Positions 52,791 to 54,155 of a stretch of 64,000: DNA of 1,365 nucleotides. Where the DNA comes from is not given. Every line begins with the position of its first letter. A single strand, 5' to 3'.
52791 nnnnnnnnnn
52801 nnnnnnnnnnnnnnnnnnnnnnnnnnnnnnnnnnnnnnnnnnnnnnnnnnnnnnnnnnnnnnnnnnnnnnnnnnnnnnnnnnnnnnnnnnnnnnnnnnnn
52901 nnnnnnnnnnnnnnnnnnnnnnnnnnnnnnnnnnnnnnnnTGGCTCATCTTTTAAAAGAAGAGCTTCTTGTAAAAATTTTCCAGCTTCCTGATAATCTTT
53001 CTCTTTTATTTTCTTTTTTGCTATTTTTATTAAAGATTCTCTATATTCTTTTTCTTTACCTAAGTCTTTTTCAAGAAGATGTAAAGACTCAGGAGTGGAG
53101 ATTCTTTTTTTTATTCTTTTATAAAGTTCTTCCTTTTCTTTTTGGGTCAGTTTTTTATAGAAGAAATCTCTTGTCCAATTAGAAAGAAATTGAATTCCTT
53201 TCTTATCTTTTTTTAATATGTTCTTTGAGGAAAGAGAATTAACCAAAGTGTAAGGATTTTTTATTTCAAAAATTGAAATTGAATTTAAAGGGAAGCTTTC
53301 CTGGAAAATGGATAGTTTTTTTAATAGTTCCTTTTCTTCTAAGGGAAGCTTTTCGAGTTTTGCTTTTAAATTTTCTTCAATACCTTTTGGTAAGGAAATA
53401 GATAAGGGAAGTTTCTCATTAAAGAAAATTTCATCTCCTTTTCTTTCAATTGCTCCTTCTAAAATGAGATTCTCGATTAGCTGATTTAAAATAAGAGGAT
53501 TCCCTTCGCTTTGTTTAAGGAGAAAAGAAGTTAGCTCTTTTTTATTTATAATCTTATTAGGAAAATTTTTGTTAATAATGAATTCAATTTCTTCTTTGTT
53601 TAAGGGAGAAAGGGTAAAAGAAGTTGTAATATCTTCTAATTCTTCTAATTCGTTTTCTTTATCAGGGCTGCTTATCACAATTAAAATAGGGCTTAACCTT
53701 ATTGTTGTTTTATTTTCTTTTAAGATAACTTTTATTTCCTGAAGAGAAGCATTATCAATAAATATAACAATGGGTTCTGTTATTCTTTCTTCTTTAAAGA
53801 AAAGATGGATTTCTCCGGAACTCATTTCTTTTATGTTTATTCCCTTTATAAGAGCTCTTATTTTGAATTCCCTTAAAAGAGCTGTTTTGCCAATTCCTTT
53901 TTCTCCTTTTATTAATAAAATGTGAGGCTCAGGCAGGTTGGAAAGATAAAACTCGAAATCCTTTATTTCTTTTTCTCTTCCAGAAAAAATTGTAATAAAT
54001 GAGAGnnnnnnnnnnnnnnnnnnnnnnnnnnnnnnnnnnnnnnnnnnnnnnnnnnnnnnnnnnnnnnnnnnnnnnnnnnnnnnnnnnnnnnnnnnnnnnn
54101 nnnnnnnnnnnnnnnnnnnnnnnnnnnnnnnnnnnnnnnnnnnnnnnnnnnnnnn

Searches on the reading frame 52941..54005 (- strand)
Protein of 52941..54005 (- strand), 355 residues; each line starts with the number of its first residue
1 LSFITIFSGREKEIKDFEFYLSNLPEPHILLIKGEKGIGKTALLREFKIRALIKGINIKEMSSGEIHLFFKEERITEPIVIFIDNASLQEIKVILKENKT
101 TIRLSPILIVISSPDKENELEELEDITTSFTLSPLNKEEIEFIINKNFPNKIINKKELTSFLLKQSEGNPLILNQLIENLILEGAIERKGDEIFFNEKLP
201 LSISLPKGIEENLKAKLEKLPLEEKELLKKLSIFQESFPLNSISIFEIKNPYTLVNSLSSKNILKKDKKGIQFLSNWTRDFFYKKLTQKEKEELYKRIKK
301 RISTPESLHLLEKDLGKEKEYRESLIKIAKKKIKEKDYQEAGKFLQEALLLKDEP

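Call 80: predict_structure(alignment_id=A3)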
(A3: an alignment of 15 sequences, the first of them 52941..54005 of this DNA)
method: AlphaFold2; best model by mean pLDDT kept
length: 355 residues; sequences in the alignment: 15
mean_pLDDT: 88.1   pTM: 0.69
mean pLDDT of the five models: 88.1, 88.0, 86.4, 85.7, 84.5
residues with pLDDT >= 90: 179; 70-90: 166; 50-70: 10; < 50: 0
segments of 3 or more residues with pLDDT < 50: none
pLDDT, mean of each block of 10 residues (from residue 1): 86 95 95 89 94 95 86 87 86 89 94 77 89 93 89 89 89 90 87 82 72 83 93 88 85 90 86 88 93 89 83 91 93 89 91 69
secondary structure, 60 per line:
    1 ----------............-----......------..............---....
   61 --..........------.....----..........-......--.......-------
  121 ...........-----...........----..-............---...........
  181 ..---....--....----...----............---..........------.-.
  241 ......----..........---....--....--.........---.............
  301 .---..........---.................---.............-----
elements in order: H11-22 E28-33 H40-53 E57-60 H63-72 E79-83 H88-97 H99-104 E107-113 H121-126 E127-131 H137-147 H155-166 H170-182 E186-189 E192-195 H207-218 H222-231 H240-246 H251-260 E264-267 E270-273 H276-284 H288-301 H305-314 H318-334 H338-350

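Call 82: fold_search(model_id=the predicted structure, library=pdb)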
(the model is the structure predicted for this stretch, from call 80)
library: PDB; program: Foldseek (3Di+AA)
matches with E <= 10: 1802; with E <= 0.001: 464
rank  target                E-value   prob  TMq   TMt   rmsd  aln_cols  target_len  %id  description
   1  6mfv_A                2.9e-11  1.00  0.34  0.21  24.0       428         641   18  Crystal structure of the Signal Transduction ATPase with Numerous Domains (STAND) protein with a tetratricopeptide rep (released 2019-02-20)
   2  7pbl_A                3.4e-11  1.00  0.43  0.48   9.5       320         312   15  RuvAB branch migration motor complexed to the Holliday junction - RuvB AAA+ state s1 [t2 dataset] (released 2022-09-14)
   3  7pbl_D                1.7e-10  1.00  0.42  0.47  10.5       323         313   15  RuvAB branch migration motor complexed to the Holliday junction - RuvB AAA+ state s1 [t2 dataset] (released 2022-09-14)
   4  1in8                  2.4e-10  1.00  0.41  0.47  11.0       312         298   18  THERMOTOGA MARITIMA RUVB T158V (released 2001-08-08)
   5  9dx4_B                2.9e-10  1.00  0.41  0.48  10.6       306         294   15  EcRuvB T102R mutant (released 2026-01-21)
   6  8efy_B                3.6e-10  1.00  0.41  0.45  10.2       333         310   16  Structure of double homo-hexameric AAA+ ATPase RuvB motors (released 2023-05-10)
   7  1in7                  7.5e-10  1.00  0.40  0.45  11.0       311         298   17  THERMOTOGA MARITIMA RUVB R170A (released 2001-08-08)
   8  9dx4_C                9.4e-10  1.00  0.41  0.48  10.7       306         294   15  EcRuvB T102R mutant (released 2026-01-21)
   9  8efy_D                1.8e-09  1.00  0.40  0.44  10.7       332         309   16  Structure of double homo-hexameric AAA+ ATPase RuvB motors (released 2023-05-10)
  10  3pfi_B                2.9e-09  1.00  0.40  0.48  10.6       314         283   18  2.7 Angstrom resolution crystal structure of a probable holliday junction DNA helicase (ruvB) from Campylobacter jejun (released 2010-11-10)
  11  7x5b                  3.6e-09  1.00  0.41  0.46  10.9       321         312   16  Crystal structure of RuvB (released 2023-03-08)
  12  8efy_M                5.4e-09  1.00  0.39  0.44  10.8       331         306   17  Structure of double homo-hexameric AAA+ ATPase RuvB motors (released 2023-05-10)
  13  4m9s_A                6.3e-09  1.00  0.40  0.30  10.4       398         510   13  crystal structure of CED-4 bound CED-3 fragment (released 2013-10-23)
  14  9dx4_D                6.7e-09  1.00  0.41  0.47  10.5       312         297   15  EcRuvB T102R mutant (released 2026-01-21)
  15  8dgc_A                7.5e-09  1.00  0.37  0.09  14.2       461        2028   13  Avs3 bound to phage PhiV-1 terminase (released 2022-08-03)
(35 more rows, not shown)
